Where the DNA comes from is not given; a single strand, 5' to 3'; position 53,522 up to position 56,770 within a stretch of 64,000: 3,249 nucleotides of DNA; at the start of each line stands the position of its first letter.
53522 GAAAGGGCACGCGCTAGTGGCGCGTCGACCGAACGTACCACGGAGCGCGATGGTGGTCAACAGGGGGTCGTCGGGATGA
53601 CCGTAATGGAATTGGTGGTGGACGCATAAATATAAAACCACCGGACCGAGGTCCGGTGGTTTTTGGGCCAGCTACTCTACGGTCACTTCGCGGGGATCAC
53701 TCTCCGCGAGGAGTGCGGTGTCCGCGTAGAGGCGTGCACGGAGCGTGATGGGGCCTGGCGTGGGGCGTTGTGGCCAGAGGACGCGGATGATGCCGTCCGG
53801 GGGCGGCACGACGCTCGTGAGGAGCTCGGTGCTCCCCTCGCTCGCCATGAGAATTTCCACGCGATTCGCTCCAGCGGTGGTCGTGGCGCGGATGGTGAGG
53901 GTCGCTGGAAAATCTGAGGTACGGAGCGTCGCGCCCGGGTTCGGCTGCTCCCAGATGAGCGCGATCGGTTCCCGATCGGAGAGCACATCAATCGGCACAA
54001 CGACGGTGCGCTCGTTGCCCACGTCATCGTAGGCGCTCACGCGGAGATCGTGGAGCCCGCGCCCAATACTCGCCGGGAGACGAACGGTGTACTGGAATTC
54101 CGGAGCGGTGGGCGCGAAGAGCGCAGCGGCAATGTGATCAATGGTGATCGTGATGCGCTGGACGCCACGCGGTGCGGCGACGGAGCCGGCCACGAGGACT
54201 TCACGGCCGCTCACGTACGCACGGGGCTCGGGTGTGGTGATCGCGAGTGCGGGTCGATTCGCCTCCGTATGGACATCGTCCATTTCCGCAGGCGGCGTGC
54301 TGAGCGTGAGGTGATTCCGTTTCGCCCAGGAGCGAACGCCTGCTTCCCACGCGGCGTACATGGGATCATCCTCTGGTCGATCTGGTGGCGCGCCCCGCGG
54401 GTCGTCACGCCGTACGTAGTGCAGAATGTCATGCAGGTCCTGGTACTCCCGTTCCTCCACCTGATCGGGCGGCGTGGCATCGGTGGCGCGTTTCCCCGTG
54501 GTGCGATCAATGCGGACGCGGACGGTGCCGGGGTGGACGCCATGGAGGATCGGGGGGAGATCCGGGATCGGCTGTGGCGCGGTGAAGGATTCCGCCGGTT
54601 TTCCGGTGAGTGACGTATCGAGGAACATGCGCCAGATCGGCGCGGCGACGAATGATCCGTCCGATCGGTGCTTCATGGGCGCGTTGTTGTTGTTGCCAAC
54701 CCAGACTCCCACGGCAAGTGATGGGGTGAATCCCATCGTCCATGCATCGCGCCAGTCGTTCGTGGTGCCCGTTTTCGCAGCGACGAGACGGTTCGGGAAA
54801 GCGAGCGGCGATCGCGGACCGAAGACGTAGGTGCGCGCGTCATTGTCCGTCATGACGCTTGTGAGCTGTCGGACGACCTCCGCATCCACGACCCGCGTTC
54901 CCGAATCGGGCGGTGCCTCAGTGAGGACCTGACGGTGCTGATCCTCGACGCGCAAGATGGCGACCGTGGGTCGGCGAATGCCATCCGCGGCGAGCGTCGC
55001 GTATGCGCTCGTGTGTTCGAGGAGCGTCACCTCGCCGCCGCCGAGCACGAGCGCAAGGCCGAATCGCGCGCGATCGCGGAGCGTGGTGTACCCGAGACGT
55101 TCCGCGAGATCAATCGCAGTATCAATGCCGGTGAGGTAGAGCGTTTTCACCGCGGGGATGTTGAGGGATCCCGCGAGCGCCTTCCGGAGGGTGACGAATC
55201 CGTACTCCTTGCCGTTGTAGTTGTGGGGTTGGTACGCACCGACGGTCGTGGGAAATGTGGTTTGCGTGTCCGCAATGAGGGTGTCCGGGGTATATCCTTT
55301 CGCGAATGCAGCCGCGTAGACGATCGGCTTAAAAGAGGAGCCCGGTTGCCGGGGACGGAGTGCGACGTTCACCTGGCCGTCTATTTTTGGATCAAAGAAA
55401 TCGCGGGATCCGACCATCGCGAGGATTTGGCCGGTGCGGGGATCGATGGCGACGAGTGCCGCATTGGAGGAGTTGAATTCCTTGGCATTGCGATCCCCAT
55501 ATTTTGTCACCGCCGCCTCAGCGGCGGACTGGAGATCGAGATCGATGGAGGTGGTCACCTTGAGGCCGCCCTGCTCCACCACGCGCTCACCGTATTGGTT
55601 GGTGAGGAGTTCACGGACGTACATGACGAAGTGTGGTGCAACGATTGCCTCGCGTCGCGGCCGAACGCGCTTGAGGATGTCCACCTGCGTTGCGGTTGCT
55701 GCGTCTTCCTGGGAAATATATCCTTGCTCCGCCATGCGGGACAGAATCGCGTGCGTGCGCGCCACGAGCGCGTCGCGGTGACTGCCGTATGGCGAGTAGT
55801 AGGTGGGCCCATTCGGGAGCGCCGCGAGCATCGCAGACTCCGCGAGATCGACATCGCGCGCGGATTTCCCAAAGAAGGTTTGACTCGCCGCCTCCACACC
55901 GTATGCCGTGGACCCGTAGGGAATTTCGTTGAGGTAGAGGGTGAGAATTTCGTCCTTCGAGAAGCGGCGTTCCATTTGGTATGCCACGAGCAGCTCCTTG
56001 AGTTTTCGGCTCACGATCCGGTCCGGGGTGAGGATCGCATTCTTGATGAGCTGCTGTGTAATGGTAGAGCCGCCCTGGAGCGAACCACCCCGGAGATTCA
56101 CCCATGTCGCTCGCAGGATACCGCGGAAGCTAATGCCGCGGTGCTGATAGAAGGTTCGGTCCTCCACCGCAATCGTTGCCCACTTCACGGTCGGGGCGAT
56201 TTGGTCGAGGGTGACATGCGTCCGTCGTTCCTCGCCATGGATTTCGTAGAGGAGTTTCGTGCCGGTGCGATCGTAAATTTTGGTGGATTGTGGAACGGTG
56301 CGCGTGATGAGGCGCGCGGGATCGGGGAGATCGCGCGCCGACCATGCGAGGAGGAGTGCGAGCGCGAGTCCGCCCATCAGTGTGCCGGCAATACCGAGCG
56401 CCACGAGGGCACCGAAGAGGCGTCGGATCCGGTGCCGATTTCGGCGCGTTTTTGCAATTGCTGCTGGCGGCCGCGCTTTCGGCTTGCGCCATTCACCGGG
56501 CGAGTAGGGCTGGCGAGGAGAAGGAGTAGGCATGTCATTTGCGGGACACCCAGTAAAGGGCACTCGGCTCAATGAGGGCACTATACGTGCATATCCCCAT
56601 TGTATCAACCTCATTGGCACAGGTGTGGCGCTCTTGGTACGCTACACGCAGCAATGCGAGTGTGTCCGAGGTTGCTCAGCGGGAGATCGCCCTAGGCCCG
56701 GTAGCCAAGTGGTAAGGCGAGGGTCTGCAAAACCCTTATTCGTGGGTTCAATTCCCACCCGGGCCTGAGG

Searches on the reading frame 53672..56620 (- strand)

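Call 78: search_protein_families(library=pfam, proteins=[window:53672-56620:-], max_evalue=0.001)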
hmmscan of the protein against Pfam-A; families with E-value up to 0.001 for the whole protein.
window:53672-56620:- (982 aa): 2 families
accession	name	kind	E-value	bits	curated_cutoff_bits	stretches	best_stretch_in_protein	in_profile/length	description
PF00912.28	Transgly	-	2.3e-61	206.8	27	1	123-296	4-177/178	Transglycosylase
PF00905.27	Transpeptidase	-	6.5e-26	91.7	22.1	1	388-665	2-296/299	Penicillin binding protein transpeptidase domain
